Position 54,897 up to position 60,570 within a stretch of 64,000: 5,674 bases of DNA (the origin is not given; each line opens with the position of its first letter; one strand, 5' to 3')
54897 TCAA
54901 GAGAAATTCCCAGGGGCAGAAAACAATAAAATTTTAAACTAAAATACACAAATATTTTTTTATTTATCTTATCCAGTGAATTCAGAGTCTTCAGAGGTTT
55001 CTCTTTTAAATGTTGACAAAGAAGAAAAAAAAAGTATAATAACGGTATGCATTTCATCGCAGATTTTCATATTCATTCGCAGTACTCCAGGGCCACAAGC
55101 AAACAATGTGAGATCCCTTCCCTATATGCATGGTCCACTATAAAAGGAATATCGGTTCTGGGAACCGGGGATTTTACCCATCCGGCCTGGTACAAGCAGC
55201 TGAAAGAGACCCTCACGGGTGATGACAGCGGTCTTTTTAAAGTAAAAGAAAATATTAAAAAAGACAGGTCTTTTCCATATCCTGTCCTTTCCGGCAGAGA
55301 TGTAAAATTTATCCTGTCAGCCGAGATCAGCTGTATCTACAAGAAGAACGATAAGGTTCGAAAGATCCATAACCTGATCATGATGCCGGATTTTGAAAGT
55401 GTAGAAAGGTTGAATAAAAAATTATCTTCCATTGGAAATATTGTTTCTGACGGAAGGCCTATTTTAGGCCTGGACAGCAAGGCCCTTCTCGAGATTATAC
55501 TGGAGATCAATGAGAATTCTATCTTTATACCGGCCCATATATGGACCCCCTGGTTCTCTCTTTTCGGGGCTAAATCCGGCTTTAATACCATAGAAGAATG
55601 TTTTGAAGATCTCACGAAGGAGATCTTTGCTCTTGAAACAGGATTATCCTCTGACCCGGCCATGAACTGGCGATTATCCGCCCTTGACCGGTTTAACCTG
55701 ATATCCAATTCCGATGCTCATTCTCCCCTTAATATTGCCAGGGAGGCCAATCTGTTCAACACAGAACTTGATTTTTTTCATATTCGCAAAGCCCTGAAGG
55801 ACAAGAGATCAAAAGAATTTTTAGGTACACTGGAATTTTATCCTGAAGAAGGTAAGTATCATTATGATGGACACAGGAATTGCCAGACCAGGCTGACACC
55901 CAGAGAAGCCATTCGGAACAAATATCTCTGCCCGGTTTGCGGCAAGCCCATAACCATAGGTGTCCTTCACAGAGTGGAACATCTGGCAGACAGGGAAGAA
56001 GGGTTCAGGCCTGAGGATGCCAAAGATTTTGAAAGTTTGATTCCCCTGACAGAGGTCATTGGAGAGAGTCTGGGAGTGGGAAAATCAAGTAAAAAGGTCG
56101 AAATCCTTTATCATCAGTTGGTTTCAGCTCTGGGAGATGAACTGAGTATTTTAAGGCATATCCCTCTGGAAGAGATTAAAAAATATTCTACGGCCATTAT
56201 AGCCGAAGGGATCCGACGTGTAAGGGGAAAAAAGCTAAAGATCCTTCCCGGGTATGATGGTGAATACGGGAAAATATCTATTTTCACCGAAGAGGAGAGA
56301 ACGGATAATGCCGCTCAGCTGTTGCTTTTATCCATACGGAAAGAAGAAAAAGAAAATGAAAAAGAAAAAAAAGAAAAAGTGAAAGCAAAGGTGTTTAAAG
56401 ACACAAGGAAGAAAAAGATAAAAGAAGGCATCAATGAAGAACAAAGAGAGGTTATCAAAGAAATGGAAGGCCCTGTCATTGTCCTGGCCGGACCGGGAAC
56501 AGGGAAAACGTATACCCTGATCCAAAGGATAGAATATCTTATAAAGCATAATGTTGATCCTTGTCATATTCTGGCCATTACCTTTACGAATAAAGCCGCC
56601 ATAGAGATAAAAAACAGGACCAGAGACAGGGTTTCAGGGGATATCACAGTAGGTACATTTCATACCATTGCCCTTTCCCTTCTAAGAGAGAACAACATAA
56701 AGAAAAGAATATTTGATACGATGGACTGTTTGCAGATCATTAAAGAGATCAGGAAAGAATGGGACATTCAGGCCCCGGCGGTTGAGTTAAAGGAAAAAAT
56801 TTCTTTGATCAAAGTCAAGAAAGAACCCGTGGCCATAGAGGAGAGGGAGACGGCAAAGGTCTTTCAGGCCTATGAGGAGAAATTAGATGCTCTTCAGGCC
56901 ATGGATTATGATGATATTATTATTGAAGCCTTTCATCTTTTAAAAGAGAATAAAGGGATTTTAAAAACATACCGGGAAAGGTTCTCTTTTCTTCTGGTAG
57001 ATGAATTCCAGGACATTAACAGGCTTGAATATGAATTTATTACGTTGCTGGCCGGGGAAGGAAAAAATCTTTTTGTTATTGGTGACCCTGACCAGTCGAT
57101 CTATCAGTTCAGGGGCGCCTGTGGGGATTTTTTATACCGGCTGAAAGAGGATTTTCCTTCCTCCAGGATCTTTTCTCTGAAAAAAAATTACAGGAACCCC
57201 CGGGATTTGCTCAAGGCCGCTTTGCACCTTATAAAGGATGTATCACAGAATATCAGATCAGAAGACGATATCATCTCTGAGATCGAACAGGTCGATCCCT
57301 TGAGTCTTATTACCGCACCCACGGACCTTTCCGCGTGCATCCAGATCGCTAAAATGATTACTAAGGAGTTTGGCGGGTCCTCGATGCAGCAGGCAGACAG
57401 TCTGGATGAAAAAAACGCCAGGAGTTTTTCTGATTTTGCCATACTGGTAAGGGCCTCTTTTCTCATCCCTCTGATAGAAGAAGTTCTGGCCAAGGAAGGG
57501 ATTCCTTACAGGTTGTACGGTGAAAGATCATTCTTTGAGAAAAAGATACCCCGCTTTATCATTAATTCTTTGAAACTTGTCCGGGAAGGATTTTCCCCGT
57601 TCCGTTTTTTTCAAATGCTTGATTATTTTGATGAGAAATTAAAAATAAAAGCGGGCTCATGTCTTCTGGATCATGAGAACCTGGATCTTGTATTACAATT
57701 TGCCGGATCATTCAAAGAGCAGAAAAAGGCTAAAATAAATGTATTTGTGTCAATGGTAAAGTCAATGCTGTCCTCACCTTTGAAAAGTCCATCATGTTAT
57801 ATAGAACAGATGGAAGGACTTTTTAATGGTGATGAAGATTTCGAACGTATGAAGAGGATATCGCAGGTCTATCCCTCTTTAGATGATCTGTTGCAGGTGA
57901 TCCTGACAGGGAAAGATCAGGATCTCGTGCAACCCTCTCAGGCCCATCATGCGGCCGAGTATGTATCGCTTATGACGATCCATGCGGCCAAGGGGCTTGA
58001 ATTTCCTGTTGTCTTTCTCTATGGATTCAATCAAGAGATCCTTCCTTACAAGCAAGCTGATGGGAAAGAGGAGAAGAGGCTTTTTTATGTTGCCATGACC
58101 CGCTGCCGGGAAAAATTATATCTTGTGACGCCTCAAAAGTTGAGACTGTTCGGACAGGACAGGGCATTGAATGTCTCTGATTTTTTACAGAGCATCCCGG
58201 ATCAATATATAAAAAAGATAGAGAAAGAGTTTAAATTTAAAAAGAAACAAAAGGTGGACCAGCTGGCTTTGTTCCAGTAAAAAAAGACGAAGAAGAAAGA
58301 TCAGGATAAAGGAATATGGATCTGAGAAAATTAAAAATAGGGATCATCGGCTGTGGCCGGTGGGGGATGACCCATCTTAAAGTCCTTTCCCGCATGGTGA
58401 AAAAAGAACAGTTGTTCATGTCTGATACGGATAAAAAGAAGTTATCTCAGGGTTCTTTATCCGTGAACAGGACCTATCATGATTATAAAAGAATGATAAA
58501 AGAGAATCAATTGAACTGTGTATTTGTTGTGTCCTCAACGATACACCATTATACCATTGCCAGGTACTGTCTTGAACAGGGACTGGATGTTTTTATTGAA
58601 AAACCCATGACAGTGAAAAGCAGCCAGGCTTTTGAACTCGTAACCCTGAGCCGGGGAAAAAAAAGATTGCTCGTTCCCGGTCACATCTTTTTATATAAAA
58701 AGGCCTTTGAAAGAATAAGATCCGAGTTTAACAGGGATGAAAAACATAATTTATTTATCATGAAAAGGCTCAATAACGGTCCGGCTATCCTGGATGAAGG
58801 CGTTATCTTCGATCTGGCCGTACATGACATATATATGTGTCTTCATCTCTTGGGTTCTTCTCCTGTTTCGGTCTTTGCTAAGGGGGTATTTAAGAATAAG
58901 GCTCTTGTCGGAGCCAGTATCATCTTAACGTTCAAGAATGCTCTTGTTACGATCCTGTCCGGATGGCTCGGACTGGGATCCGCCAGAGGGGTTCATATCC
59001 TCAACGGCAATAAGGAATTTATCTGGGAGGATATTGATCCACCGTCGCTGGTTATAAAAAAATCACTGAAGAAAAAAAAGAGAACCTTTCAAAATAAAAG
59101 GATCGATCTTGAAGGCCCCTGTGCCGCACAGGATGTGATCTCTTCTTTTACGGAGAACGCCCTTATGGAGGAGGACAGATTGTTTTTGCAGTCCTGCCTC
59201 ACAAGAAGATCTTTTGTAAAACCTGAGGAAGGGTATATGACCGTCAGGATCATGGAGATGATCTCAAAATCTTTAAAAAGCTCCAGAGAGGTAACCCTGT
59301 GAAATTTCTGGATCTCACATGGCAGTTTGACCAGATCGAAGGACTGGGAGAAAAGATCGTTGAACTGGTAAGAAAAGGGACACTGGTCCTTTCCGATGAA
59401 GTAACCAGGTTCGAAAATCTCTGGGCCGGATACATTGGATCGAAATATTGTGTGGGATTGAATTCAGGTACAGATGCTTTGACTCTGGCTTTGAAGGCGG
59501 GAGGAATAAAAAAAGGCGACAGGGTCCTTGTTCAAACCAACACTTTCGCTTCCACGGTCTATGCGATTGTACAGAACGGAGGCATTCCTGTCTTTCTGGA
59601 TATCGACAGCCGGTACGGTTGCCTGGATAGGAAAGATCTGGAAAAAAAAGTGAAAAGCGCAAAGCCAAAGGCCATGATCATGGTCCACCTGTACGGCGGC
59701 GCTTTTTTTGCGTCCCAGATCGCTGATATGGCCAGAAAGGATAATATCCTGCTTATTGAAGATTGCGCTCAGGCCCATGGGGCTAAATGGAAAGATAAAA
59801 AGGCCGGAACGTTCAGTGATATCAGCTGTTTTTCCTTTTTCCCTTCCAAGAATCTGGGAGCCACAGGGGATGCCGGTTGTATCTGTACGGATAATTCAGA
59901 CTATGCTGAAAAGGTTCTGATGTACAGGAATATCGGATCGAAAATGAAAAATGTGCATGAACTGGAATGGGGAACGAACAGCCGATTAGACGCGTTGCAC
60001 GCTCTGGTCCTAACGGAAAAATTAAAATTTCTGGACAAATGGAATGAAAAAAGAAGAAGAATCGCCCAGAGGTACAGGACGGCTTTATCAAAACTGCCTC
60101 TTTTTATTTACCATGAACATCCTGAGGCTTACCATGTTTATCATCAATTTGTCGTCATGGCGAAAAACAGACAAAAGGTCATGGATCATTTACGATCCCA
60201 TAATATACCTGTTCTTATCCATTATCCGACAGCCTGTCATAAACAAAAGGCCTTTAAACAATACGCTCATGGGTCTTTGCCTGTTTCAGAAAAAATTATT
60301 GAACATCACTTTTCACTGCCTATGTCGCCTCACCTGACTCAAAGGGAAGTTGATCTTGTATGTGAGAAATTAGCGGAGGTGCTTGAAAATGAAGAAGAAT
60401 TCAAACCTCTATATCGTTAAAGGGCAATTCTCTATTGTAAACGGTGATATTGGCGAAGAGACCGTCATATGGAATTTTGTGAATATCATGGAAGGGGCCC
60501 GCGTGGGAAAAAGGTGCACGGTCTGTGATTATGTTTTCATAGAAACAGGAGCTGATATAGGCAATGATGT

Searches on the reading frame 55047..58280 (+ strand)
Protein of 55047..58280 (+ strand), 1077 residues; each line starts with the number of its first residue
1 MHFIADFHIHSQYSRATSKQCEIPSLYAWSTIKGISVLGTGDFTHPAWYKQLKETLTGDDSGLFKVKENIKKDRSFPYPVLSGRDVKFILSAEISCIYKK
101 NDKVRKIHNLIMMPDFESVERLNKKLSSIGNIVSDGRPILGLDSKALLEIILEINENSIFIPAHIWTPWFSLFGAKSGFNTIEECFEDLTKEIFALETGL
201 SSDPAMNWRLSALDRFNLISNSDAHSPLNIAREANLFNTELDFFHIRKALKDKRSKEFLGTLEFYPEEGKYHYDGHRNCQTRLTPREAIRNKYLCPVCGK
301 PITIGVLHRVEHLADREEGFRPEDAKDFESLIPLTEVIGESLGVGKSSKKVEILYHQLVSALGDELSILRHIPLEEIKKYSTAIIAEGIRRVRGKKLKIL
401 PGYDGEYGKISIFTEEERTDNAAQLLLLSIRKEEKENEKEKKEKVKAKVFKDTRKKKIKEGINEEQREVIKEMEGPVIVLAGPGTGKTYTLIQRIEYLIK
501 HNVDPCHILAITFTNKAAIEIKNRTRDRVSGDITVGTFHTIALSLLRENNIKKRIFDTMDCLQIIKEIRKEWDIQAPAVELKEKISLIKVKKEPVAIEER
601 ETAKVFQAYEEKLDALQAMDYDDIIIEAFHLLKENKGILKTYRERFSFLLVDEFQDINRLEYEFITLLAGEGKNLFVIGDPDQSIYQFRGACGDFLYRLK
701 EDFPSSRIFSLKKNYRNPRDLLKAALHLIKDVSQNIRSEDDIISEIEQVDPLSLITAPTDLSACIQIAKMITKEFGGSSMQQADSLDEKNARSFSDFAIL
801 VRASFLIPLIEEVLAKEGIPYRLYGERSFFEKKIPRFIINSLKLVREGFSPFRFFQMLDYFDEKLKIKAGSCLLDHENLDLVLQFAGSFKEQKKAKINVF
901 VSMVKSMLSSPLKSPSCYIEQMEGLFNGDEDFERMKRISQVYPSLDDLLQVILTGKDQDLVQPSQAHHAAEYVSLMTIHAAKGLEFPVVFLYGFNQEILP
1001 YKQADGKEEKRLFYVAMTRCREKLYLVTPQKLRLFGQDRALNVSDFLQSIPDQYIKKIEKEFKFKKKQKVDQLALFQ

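Call 55: search_protein_families(library=pfam, proteins=[window:55047-58280:+], max_evalue=0.00001)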
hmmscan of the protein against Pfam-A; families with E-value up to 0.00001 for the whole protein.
window:55047-58280:+ (1077 aa): 5 families
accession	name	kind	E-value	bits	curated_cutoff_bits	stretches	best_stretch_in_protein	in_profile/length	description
PF00580.27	UvrD-helicase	-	1.6e-64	218.7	23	1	463-704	2-271/271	UvrD/REP helicase N-terminal domain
PF13361.12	UvrD_C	-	1.4e-37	130.3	25.6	2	913-1028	232-347/350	UvrD-like helicase C-terminal domain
PF13245.12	AAA_19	-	4.6e-23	82.3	25.1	1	467-689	2-134/134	AAA domain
PF13538.12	UvrD_C_2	-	3.2e-10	40.1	27.4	1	973-1027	2-52/52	UvrD-like helicase C-terminal domain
PF01443.25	Viral_helicase1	-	2.1e-09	38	21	0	965-1028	169-228/228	Viral superfamily 1 RNA helicase core domain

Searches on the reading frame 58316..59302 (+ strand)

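Call 55: search_protein_families(library=pfam, proteins=[window:58316-59302:+], max_evalue=0.00001)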
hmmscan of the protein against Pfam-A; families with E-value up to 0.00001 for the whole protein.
window:58316-59302:+ (328 aa): 2 families
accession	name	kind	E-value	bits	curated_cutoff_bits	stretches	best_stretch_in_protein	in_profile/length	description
PF01408.29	GFO_IDH_MocA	-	3.4e-18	66.9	24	1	6-123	1-120/120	Oxidoreductase family, NAD-binding Rossmann fold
PF22725.1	GFO_IDH_MocA_C3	-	1.3e-07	32.1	27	1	156-218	39-105/124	GFO/IDH/MocA C-terminal domain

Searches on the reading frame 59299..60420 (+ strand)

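Call 55: search_protein_families(library=pfam, proteins=[window:59299-60420:+], max_evalue=0.00001)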
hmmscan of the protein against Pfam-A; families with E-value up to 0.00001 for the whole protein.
window:59299-60420:+ (373 aa): 1 family
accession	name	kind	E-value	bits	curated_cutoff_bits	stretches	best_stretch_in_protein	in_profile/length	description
PF01041.23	DegT_DnrJ_EryC1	-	4.3e-99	332.6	19.8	1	18-358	9-359/360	DegT/DnrJ/EryC1/StrS aminotransferase family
